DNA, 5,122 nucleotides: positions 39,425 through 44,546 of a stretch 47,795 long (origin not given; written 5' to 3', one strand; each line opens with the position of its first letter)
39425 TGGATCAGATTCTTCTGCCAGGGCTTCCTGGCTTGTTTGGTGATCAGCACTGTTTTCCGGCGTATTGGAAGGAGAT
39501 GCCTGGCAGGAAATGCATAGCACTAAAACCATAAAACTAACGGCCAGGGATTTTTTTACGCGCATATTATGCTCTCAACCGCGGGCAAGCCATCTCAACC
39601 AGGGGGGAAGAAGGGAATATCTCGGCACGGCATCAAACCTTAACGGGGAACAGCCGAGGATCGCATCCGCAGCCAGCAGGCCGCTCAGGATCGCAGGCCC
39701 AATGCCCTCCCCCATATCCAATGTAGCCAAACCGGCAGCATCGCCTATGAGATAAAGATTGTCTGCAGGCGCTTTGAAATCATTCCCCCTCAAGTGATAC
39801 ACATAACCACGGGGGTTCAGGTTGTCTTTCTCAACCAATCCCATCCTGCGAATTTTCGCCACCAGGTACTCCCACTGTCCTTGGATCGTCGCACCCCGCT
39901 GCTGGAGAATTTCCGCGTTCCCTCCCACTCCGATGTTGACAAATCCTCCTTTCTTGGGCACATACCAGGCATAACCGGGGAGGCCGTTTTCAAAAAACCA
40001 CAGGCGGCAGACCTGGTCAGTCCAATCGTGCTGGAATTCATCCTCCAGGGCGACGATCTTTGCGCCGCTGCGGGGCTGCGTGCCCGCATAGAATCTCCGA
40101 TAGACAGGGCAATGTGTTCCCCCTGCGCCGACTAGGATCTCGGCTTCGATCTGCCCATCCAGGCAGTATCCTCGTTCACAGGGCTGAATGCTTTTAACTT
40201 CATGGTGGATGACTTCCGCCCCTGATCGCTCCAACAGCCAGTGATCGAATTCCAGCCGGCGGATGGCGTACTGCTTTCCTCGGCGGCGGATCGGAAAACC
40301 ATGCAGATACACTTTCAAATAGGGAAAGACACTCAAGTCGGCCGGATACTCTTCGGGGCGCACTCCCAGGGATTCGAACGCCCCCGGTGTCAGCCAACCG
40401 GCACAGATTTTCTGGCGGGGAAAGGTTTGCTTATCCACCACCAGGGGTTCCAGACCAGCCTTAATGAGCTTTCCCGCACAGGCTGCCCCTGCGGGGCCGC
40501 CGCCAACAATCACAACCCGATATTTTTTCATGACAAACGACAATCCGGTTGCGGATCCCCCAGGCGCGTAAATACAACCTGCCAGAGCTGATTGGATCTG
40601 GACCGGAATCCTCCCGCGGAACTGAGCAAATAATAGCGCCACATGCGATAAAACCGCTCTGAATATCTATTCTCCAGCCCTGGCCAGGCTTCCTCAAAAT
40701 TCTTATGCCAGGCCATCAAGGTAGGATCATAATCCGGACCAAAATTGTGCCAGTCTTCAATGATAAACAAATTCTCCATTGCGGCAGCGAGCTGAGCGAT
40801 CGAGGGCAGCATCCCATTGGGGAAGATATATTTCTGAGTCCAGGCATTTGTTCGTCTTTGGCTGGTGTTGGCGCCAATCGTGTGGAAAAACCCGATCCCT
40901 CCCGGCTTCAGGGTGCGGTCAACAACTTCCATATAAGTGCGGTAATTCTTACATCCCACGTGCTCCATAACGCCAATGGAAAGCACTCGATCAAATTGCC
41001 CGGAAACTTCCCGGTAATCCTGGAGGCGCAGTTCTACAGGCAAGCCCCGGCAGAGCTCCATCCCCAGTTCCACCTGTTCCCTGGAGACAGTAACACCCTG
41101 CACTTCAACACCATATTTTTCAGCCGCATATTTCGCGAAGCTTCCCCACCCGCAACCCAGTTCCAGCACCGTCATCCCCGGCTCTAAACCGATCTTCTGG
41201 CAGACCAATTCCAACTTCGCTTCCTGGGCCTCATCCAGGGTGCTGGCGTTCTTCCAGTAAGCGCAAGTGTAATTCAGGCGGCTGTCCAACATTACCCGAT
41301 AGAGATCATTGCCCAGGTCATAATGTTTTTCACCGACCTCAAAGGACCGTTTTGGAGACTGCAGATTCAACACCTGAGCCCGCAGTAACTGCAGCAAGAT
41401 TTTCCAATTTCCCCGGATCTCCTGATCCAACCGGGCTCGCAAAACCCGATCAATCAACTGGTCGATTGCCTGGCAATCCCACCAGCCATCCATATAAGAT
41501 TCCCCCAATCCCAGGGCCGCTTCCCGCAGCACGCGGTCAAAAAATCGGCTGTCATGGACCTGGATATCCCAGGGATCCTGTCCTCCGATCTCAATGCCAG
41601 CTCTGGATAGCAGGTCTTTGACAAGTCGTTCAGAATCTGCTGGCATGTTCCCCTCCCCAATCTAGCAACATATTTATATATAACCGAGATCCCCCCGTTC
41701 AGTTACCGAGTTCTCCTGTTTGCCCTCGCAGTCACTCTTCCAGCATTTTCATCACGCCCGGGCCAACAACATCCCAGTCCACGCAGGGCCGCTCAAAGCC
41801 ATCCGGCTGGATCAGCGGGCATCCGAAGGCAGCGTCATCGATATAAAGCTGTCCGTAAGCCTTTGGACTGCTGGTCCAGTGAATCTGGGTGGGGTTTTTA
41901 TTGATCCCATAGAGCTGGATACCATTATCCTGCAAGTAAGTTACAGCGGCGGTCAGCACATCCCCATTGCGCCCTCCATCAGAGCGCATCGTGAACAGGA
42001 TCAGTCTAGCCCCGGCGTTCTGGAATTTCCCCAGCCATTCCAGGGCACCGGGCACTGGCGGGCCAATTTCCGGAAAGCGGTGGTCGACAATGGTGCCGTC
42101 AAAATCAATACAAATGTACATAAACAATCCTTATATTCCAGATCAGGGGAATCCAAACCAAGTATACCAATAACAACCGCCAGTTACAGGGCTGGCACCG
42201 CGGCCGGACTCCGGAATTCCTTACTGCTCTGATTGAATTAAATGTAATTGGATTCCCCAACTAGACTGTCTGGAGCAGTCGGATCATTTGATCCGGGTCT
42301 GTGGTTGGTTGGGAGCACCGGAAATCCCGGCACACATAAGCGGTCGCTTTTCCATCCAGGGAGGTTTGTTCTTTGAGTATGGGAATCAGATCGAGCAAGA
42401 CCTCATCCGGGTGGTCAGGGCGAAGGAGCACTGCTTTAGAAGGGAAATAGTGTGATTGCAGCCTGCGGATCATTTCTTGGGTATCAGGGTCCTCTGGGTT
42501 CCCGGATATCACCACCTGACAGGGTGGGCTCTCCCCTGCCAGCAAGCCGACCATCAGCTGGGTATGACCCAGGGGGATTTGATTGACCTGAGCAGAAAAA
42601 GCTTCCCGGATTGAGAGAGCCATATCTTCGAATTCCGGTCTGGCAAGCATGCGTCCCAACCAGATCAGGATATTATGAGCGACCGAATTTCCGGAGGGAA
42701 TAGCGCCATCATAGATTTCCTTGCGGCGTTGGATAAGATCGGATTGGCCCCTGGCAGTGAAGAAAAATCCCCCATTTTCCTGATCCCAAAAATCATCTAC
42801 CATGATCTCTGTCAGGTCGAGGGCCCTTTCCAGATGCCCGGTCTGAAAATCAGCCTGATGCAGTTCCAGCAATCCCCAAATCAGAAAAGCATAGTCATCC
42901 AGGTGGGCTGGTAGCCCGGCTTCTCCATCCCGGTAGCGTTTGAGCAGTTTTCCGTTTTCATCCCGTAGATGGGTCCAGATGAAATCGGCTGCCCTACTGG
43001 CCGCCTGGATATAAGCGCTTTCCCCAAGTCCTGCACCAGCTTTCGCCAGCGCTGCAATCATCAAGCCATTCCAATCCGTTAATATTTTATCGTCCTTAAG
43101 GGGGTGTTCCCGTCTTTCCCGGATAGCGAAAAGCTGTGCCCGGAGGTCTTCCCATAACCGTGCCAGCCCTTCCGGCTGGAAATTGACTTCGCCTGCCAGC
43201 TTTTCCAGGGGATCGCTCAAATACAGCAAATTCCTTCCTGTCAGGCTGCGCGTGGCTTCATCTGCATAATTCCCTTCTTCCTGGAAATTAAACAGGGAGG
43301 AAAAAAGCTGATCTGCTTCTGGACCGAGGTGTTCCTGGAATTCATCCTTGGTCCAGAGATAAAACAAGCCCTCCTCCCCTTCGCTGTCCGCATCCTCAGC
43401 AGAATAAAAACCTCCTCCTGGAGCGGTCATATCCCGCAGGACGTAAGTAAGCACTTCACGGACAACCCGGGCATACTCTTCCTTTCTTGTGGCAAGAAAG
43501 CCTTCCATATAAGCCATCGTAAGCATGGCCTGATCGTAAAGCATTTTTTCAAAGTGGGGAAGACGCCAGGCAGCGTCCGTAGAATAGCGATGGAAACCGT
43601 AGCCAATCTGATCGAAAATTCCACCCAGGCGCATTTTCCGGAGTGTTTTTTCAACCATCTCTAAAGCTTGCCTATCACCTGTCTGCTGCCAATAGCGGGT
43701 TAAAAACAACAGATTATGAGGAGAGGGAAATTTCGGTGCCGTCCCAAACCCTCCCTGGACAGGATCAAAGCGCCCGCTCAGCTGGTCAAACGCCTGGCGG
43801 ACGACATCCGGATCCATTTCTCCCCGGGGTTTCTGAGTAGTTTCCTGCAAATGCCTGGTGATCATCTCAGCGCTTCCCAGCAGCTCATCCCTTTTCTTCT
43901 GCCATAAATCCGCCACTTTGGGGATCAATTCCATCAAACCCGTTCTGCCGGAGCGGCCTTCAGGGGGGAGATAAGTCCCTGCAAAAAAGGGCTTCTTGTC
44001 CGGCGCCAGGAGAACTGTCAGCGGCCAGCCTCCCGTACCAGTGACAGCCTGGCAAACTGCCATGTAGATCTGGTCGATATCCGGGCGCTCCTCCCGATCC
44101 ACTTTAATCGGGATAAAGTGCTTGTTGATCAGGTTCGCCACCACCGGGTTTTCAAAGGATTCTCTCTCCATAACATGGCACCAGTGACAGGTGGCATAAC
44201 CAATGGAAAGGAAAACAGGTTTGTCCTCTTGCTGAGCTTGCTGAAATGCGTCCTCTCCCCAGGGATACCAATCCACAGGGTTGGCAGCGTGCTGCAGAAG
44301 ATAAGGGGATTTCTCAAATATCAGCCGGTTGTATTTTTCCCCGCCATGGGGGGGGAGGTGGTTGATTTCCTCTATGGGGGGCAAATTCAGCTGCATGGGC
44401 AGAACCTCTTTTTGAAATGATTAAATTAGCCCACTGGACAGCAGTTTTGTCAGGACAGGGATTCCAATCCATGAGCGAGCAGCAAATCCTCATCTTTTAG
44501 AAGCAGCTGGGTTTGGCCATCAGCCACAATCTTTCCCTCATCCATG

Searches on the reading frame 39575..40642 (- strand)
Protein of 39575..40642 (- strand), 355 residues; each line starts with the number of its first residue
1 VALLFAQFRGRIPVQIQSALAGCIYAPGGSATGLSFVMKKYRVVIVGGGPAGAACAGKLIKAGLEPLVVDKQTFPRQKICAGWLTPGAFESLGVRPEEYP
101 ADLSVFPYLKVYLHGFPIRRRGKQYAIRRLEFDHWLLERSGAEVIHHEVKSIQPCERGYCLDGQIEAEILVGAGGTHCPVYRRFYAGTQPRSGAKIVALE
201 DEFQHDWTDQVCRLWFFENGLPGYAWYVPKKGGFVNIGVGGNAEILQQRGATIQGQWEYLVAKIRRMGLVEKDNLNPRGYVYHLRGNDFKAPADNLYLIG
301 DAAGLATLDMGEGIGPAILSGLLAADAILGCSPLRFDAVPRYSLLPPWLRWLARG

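Call 34: search_protein_families(library=pfam, proteins=[window:39575-40642:-], max_evalue=0.00001)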
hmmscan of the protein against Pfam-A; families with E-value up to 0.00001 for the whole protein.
window:39575-40642:- (355 aa): 2 families
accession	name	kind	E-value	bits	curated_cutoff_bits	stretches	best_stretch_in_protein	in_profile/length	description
PF01494.25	FAD_binding_3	-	6.7e-07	29.3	22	1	41-92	2-53/349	FAD binding domain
PF01266.30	DAO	-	1.9e-06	28.1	27.9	0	42-88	1-50/353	FAD dependent oxidoreductase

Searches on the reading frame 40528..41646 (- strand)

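Call 34: search_protein_families(library=pfam, proteins=[window:40528-41646:-], max_evalue=0.00001)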
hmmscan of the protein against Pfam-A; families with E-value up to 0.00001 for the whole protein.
window:40528-41646:- (372 aa): 6 families
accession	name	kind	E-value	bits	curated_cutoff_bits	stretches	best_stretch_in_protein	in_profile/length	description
PF02353.26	CMAS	-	1.8e-85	287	27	1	97-357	2-273/273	Mycolic acid cyclopropane synthetase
PF13649.12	Methyltransf_25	-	1.8e-14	54.6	27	1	160-250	1-97/97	Methyltransferase domain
PF08241.18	Methyltransf_11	-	1.2e-11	45.6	21.2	1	161-253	1-94/95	Methyltransferase domain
PF13489.12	Methyltransf_23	-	5.1e-11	43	27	1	151-290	15-154/164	Methyltransferase domain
PF08242.18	Methyltransf_12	-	9.5e-10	39.5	30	1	161-251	1-97/98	Methyltransferase domain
PF13847.12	Methyltransf_31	-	1.6e-07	31.6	27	1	155-258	2-113/145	Methyltransferase domain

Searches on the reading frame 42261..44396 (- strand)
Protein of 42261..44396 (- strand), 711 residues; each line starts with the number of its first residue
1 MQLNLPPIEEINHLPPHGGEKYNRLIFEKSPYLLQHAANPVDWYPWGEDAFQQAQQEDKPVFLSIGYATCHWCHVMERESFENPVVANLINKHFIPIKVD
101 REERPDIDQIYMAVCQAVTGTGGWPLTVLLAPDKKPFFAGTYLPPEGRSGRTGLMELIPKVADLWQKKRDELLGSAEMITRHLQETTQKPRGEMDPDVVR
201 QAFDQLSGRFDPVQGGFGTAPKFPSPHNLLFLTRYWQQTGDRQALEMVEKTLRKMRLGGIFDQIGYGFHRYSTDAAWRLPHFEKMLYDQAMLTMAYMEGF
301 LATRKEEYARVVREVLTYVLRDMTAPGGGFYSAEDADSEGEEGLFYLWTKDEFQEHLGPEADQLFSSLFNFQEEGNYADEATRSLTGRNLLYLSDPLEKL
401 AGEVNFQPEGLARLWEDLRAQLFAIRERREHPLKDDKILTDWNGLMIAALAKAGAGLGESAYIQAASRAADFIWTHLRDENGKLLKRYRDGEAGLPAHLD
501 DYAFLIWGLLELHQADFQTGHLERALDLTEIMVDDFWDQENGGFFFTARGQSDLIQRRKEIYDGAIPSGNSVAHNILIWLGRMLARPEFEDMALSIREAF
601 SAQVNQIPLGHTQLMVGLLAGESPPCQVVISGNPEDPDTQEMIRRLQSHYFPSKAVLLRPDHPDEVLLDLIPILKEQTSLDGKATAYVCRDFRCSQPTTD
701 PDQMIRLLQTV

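Call 34: search_protein_families(library=pfam, proteins=[window:42261-44396:-], max_evalue=0.00001)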
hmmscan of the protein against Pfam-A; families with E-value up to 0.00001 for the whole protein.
window:42261-44396:- (711 aa): 2 families
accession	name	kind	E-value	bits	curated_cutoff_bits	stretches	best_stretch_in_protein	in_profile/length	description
PF03190.21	Thioredox_DsbH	-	2e-77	259.2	27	1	23-184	2-163/163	Protein of unknown function, DUF255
PF13899.12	Thioredoxin_7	-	6.8e-13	49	27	1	42-106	1-65/83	Thioredoxin-like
